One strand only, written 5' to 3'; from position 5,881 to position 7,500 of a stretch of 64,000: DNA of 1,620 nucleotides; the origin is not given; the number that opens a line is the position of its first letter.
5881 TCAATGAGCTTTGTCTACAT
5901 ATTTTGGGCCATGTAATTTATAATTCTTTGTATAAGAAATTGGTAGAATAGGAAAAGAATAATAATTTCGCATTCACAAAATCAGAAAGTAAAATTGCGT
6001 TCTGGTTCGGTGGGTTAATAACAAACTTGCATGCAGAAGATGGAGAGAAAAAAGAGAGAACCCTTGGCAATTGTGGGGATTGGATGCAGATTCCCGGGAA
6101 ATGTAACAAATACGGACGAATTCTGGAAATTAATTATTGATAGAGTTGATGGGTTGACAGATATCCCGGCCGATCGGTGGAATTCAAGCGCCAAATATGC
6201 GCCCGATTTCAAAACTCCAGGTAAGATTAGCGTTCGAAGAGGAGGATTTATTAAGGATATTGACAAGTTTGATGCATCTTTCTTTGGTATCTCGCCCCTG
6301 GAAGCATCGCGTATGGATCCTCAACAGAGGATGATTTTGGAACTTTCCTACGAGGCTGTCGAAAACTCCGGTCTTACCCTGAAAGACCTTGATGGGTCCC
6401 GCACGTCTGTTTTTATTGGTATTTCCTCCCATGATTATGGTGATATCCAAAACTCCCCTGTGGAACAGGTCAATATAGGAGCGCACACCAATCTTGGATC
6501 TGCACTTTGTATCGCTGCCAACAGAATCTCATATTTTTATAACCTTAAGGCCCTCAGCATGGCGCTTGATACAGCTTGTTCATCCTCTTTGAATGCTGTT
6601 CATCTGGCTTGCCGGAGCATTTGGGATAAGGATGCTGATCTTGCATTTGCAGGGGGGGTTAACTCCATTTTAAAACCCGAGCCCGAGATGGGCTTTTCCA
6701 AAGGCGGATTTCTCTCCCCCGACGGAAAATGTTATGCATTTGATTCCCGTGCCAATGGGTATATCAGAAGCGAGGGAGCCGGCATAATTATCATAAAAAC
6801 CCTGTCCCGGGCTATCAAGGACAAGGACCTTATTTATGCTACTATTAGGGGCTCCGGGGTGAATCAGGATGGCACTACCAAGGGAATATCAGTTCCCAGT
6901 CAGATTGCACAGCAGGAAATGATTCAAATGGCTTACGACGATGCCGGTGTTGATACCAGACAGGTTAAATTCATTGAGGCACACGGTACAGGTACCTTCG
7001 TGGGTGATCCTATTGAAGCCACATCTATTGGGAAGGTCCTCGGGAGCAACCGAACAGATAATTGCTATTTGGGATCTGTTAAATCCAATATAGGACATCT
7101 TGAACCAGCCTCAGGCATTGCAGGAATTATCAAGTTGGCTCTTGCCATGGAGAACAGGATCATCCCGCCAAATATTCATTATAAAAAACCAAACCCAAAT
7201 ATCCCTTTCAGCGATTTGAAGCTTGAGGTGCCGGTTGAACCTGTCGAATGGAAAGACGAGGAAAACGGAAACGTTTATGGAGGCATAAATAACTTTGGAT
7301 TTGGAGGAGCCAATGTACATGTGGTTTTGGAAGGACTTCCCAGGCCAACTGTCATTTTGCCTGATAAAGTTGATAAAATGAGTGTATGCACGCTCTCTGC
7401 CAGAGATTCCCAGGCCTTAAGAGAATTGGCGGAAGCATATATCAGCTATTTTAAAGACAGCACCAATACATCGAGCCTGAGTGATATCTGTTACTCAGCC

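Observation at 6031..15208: Orphan two-gene cassette: a metazoan-FAS / HR-PKS-like megasynthase (KS-AT-DH-CMeT-psiKR-ER-KR-ACP-TE) coupled to its own Sfp-type PPTase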

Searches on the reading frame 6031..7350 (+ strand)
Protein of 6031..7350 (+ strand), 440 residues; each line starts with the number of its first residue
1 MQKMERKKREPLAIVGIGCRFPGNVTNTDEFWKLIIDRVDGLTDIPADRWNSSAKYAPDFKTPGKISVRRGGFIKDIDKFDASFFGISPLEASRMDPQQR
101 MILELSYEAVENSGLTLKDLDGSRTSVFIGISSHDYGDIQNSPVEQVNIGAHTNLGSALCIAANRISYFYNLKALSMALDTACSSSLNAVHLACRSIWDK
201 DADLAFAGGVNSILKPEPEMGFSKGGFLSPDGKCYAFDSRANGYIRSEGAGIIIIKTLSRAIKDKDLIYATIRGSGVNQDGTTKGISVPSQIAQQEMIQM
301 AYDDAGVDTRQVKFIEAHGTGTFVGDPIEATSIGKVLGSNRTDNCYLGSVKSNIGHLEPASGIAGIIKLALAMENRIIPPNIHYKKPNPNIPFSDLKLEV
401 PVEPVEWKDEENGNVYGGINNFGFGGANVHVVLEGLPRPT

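Call 44: search_solved_structures(query=window:6031-7350:+, max_evalue=1e-60)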
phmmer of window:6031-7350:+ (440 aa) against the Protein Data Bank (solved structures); distinct sequences matched with E-value up to 1e-60: 73 (the best 60 are shown).
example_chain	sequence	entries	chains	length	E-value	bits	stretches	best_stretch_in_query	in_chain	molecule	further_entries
7zma_A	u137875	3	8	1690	5e-188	628.7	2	10-434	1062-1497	Putative polyketide synthase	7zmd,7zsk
7uwr_A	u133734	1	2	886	2.6e-127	428.6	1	10-437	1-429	Narbonolide/10-deoxymethynolide synthase PikA1, modules 1 and 2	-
4mz0_A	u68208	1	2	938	9.9e-127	426.7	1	2-438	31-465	CurL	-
8cuy_A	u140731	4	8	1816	8e-113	380.9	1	9-434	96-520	Polyketide synthase PKS13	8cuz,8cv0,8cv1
7uk4_A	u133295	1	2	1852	8.3e-113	380.8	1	9-434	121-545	Polyketide synthase PKS13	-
9jj9_B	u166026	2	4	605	1.2e-112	380.3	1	4-439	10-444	Polyketide synthase GfsA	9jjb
8in9_A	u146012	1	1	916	3.4e-112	378.8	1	4-439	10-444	Polyketide synthase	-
9iyw_A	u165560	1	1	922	1.6e-110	373.3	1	4-439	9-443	Polyketide synthase,GfsA KSQ-AncAT chimeric protein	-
7vee_A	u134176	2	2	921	1.6e-110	373.3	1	4-439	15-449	Polyketide synthase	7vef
9f48_A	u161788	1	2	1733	2.2e-110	372.8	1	8-438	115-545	Polyketide synthase Pks13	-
9nju_A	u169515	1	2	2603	1.3e-105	357.1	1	7-437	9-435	Probable polyketide synthase 16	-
7s6b_A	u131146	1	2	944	3.9e-105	355.5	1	2-437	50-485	Polyketide synthase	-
5erb_A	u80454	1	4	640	5.7e-104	351.7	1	7-434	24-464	Polyketide synthase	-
5bp1_A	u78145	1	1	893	1.1e-103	350.7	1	10-438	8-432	Mycocerosic acid synthase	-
7s6c_A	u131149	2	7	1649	1.3e-103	350.5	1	2-437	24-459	6-deoxyerythronolide-B synthase EryA2, modules 3 and 4, Lsd14 Polyketide synthase fusion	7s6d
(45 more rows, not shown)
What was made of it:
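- On Metazoan-type FAS: KS bit scores: FAS 302-307, against PikA1/CurL 427-429, Pks13 381 and MAS 350 (call 44).
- Closest known: Metazoan fatty acid synthase. Different: The KS scores lower against FAS (302-307 bits) than against PikA1/CurL (427-429 bits) (call 44).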
